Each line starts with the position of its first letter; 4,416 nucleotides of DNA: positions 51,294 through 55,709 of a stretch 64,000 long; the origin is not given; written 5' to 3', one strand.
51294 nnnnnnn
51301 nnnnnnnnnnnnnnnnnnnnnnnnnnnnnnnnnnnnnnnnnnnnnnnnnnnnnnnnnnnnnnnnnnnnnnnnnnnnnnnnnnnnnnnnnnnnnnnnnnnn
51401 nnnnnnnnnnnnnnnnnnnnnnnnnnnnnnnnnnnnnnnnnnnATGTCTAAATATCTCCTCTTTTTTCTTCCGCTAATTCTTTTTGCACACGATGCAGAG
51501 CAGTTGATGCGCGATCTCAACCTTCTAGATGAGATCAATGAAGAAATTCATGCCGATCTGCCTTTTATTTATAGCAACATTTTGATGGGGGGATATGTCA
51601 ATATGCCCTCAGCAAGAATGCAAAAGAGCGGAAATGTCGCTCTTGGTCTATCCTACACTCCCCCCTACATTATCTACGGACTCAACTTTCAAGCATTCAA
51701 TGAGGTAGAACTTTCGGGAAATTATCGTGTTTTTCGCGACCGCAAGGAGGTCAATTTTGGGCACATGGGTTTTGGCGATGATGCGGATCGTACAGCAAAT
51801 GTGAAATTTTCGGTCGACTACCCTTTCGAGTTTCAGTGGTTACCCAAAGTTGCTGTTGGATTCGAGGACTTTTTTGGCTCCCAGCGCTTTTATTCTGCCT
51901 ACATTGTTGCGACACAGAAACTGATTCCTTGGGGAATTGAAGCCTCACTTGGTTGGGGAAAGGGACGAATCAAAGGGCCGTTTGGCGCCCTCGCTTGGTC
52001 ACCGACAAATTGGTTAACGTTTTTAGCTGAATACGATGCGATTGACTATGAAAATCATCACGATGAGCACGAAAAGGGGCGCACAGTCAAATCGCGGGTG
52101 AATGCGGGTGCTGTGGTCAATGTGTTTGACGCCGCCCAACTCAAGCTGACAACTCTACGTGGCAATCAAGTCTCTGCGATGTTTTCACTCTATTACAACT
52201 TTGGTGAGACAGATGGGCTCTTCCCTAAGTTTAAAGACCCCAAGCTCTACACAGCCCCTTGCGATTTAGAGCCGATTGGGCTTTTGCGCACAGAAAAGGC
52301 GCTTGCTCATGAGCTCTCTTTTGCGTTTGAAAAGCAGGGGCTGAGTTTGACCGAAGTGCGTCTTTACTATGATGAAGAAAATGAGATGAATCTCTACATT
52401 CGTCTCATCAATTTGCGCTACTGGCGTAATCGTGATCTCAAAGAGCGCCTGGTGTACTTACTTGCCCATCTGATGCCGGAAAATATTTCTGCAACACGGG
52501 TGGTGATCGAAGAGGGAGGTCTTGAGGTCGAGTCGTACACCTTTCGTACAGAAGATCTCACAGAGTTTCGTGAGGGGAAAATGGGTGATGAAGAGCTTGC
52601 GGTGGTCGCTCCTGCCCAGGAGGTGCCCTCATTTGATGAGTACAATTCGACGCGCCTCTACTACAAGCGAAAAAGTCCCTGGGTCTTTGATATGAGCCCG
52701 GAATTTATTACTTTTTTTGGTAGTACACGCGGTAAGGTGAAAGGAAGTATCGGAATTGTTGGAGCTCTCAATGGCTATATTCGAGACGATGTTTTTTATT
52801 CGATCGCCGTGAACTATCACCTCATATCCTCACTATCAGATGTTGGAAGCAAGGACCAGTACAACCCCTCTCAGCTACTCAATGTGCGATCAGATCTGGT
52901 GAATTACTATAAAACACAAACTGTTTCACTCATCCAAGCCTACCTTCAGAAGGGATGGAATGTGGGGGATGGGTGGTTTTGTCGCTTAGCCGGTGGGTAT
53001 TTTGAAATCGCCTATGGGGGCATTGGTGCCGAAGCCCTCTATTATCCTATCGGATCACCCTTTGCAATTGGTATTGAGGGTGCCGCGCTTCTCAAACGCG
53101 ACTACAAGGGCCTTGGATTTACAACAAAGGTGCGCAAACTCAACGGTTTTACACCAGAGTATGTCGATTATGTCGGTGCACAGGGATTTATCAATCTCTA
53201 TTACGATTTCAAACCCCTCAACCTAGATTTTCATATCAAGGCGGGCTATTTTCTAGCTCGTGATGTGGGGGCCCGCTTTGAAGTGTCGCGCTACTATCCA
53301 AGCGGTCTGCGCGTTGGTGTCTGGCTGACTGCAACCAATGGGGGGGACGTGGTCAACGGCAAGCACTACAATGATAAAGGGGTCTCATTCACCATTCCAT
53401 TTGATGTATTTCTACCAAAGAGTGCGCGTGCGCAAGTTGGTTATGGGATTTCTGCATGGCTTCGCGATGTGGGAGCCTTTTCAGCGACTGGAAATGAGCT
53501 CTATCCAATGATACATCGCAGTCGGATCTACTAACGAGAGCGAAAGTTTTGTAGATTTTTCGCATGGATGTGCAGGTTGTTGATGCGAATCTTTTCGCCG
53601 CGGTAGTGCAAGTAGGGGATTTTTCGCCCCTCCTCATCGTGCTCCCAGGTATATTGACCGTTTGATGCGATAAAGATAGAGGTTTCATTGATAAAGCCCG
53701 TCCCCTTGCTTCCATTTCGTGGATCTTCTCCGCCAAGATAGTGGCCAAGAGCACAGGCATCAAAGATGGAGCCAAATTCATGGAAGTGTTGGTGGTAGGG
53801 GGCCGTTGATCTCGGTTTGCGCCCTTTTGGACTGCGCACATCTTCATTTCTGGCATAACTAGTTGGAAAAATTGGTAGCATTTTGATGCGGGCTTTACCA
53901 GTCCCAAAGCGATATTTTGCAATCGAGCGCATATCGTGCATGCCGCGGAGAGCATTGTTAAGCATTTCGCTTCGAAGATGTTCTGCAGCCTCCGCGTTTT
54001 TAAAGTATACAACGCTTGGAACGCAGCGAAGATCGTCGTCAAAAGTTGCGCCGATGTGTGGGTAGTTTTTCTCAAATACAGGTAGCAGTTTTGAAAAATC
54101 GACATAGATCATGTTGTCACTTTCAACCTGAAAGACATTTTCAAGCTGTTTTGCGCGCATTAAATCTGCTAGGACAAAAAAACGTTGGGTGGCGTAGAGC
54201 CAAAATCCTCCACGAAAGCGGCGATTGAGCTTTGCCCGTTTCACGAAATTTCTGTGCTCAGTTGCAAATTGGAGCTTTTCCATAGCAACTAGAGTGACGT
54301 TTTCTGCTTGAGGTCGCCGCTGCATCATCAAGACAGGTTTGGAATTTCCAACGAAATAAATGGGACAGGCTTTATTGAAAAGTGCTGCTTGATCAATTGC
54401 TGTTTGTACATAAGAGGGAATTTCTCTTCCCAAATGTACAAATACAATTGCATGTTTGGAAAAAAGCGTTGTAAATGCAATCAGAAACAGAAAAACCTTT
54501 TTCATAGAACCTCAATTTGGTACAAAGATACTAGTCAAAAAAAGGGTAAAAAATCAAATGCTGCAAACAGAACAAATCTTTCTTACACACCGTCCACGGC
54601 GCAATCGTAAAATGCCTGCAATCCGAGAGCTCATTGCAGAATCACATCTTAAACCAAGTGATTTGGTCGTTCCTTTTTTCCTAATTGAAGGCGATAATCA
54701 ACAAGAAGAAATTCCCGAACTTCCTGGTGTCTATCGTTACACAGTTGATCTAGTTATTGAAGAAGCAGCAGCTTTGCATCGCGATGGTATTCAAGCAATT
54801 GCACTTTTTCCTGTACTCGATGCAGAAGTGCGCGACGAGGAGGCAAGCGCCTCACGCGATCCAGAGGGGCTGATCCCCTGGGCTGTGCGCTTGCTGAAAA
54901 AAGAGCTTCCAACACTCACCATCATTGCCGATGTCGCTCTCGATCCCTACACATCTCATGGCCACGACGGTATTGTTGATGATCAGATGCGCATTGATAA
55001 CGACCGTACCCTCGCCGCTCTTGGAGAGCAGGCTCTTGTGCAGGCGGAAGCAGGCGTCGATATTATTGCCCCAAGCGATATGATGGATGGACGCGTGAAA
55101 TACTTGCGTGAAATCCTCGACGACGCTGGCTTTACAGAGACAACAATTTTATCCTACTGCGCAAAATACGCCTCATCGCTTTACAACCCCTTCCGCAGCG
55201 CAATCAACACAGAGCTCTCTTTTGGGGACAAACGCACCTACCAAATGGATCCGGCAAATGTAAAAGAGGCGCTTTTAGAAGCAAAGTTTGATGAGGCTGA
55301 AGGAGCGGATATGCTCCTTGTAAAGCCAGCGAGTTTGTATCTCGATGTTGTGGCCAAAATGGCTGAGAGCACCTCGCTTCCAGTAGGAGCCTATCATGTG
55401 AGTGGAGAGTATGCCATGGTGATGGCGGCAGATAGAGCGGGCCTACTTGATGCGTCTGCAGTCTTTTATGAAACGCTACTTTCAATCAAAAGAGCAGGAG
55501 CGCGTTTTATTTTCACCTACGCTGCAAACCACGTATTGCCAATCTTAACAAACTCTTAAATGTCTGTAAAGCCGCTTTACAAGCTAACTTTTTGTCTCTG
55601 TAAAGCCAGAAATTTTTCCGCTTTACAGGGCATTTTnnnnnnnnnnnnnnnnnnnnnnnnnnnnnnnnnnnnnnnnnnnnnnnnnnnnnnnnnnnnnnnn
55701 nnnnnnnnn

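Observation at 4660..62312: Hyper-abundant word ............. in genes and spacers, with an uptake-signal-like (DUS/USS-like) distribution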

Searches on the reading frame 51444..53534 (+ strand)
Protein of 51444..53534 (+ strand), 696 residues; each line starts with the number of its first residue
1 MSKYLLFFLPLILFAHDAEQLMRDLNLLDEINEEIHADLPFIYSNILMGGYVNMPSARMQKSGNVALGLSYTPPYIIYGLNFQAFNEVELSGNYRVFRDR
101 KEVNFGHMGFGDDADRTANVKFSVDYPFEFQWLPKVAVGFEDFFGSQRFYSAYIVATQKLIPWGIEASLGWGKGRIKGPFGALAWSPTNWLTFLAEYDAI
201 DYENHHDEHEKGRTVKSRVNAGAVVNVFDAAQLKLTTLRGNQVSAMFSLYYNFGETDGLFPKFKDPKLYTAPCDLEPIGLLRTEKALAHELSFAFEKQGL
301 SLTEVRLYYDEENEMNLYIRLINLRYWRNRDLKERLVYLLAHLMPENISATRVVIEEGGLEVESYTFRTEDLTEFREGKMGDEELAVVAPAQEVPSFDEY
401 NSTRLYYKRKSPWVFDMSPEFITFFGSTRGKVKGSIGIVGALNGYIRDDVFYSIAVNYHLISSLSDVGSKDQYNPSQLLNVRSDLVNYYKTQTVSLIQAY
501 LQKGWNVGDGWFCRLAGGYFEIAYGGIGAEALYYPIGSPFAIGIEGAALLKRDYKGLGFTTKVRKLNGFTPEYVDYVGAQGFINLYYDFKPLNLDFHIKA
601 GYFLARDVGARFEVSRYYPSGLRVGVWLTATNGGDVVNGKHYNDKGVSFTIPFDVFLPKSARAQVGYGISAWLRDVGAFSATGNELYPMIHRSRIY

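Call 41: search_protein_families(library=pfam, proteins=[window:51444-53534:+], max_evalue=0.00001)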
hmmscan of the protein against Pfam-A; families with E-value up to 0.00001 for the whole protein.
window:51444-53534:+ (696 aa): 1 family
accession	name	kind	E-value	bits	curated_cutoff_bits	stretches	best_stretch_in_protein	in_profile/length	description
PF06082.17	YjbH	-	2.2e-150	503.1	24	2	178-691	171-657/658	Exopolysaccharide biosynthesis protein YbjH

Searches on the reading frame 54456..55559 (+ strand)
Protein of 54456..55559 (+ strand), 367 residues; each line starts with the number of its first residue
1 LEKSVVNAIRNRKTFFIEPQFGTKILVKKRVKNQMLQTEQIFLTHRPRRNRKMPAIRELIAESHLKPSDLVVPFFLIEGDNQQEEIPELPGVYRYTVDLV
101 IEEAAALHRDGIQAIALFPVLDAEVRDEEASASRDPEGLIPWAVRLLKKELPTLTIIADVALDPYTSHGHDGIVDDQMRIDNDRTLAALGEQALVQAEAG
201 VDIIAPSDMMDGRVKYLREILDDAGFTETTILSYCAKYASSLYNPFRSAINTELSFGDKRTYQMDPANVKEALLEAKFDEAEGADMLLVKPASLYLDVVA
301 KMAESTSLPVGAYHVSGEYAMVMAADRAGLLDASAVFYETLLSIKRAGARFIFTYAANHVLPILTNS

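Call 6: search_protein_families(library=ncbifam, proteins=[window:54456-55559:+])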
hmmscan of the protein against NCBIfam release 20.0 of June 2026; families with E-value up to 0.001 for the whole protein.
window:54456-55559:+ (367 aa): 2 families
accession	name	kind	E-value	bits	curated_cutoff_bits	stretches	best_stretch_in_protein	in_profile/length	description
NF006762.1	PRK09283.1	equivalog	1.1e-133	445.6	297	1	42-365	3-325/327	porphobilinogen synthase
NF009923.0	PRK13384.1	equivalog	3.4e-99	332.4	507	1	40-363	4-323/327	porphobilinogen synthase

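Call 29: search_solved_structures(query=window:54456-55559:+, show_alignments=2, max_evalue=1e-30)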
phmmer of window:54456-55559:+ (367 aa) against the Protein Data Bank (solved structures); distinct sequences matched with E-value up to 1e-30: 24.
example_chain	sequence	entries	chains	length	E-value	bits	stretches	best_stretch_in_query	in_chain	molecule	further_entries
1w1z_A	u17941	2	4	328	4.2e-93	315.8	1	37-359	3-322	DELTA-AMINOLEVULINIC ACID DEHYDRATASE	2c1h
3obk_A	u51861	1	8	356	4.1e-90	306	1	44-359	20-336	Delta-aminolevulinic acid dehydratase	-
1b4k_A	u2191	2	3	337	4.6e-85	289.4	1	45-359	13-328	PROTEIN (5-AMINOLEVULINIC ACID DEHYDRATASE) | DELTA-AMINOLEVULINIC ACID DEHYDRATASE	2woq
2c13_A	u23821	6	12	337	6.4e-85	288.9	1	45-359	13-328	DELTA-AMINOLEVULINIC ACID DEHYDRATASE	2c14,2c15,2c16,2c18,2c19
1gzg_A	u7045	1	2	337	2.8e-84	286.8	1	45-359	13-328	DELTA-AMINOLEVULINIC ACID DEHYDRATASE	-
1w54_A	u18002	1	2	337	9e-84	285.1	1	45-359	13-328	DELTA-AMINOLEVULINIC ACID DEHYDRATASE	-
1w5m_A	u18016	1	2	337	2.7e-83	283.6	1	45-359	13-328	DELTA-AMINOLEVULINIC ACID DEHYDRATASE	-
1w56_A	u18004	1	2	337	2.7e-83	283.6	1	45-359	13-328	DELTA-AMINOLEVULINIC ACID DEHYDRATASE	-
1w5n_A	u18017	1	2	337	1.3e-82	281.3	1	45-359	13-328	DELTA-AMINOLEVULINIC ACID DEHYDRATASE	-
1w5o_A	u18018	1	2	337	4.3e-82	279.6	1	45-359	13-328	DELTA-AMINOLEVULINIC ACID DEHYDRATASE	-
1w5p_A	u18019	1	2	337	5.7e-81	275.9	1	45-359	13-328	DELTA-AMINOLEVULINIC ACID DEHYDRATASE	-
1w5q_A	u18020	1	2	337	1.4e-80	274.6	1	45-359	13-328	DELTA-AMINOLEVULINIC ACID DEHYDRATASE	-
1b4e_A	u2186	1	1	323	3.9e-79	269.9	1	43-357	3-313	PROTEIN (5-AMINOLEVULINIC ACID DEHYDRATASE)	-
5mhb_A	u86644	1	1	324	1e-78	268.5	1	43-357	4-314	Delta-aminolevulinic acid dehydratase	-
1i8j_A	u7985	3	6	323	1.1e-78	268.4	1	43-357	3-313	PORPHOBILINOGEN SYNTHASE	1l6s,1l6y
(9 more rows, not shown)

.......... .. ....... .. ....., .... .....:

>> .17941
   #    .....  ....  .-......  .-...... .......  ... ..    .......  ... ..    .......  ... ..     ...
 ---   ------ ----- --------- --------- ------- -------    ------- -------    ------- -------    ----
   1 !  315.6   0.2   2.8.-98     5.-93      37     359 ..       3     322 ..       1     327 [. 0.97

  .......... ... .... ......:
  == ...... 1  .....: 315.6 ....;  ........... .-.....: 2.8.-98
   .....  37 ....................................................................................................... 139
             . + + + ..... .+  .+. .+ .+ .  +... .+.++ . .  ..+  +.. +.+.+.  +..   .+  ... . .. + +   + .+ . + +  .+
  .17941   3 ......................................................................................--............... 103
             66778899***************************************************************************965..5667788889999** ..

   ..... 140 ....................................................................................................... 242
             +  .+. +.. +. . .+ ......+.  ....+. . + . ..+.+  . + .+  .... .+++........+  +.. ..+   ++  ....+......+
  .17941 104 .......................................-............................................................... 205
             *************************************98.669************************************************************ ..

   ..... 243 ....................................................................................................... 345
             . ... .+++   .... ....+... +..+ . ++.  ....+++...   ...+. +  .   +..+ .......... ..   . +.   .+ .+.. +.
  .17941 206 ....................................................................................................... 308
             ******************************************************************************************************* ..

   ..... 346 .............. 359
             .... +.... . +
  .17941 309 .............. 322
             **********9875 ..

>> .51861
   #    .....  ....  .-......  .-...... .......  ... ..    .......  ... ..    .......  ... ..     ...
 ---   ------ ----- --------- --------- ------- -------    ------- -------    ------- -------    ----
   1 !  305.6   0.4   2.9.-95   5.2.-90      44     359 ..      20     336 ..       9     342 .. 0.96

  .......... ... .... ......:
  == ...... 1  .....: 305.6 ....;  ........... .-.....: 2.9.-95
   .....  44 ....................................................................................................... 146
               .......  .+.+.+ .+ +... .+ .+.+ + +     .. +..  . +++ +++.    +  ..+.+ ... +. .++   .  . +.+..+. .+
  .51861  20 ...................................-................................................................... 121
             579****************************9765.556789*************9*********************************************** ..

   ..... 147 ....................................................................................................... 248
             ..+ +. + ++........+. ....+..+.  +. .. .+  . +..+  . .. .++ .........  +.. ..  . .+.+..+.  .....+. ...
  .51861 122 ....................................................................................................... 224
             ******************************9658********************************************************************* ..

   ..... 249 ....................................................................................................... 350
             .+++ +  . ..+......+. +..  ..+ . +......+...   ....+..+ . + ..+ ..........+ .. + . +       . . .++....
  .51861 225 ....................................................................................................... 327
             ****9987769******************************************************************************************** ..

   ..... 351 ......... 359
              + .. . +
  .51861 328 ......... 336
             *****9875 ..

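Call 65: find_homologous_proteins(query=window:54456-55559:+, max_evalue=1e-60)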
Query window:54456-55559:+ (367 aa): 7989 proteins with E <= 1e-60 among 8000 candidates; the best 120 are listed.
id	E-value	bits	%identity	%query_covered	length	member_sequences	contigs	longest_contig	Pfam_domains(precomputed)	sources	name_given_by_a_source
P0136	3.8e-213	725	100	91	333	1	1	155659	PF00490.28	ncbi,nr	ncbi:MAG: porphobilinogen synthase [Simkaniaceae bacterium]|nr:porphobilinogen synthase [Simkaniacea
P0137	1.3e-151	523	70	90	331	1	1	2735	PF00490.28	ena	-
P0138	1.7e-139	483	66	90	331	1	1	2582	PF00490.28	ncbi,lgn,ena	-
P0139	6.9e-129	448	65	86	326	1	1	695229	PF00490.28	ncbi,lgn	-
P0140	1.6e-127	444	63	87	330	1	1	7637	PF00490.28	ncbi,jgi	jgi:porphobilinogen synthase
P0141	1.1e-126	441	63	86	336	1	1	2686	PF00490.28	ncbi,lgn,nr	ncbi:MAG: porphobilinogen synthase [Chlamydiales bacterium]|nr:porphobilinogen synthase [Chlamydiale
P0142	2.1e-126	440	63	88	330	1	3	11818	PF00490.28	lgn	-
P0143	2.9e-126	440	63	88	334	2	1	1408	PF00490.28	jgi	jgi:porphobilinogen synthase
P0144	3.5e-126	439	62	88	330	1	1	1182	PF00490.28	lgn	-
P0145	4.4e-126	439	65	87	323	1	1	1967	PF00490.28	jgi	-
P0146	1.8e-125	437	63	86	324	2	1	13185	PF00490.28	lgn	-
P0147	2.2e-125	437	63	87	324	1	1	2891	PF00490.28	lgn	-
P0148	2.6e-125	437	63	87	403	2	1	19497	PF00490.28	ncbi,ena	-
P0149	2.7e-125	437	61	87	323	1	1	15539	PF00490.28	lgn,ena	-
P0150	4.1e-125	436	63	88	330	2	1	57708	PF00490.28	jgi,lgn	-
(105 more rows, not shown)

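Call 66: find_encoding_contigs(protein=P0137, flank=10000, max_places=3)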
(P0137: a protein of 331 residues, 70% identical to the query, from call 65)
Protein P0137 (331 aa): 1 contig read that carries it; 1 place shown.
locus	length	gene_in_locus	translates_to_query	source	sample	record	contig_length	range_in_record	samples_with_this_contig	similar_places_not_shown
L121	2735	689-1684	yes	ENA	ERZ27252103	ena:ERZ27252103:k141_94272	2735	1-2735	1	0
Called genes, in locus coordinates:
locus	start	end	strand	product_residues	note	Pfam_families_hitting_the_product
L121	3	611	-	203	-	?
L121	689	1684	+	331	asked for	PF00490:ALAD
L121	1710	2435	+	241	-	PF05050:Methyltransf_21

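Call 67: find_encoding_contigs(protein=P0138, flank=10000, max_places=3)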
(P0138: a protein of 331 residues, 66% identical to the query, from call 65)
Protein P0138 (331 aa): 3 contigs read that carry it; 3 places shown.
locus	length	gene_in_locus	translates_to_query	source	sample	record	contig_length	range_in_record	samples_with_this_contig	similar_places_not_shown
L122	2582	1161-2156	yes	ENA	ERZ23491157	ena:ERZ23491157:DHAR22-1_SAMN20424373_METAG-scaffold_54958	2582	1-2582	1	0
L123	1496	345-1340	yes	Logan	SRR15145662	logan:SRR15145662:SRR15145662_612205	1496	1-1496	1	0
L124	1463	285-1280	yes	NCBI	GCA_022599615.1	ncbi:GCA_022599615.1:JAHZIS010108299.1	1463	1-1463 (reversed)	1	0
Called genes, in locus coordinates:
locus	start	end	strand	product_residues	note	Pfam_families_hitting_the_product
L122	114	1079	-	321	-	-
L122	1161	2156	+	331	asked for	PF00490:ALAD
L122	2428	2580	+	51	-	?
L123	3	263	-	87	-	?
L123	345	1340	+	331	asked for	PF00490:ALAD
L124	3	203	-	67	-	?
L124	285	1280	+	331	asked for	PF00490:ALAD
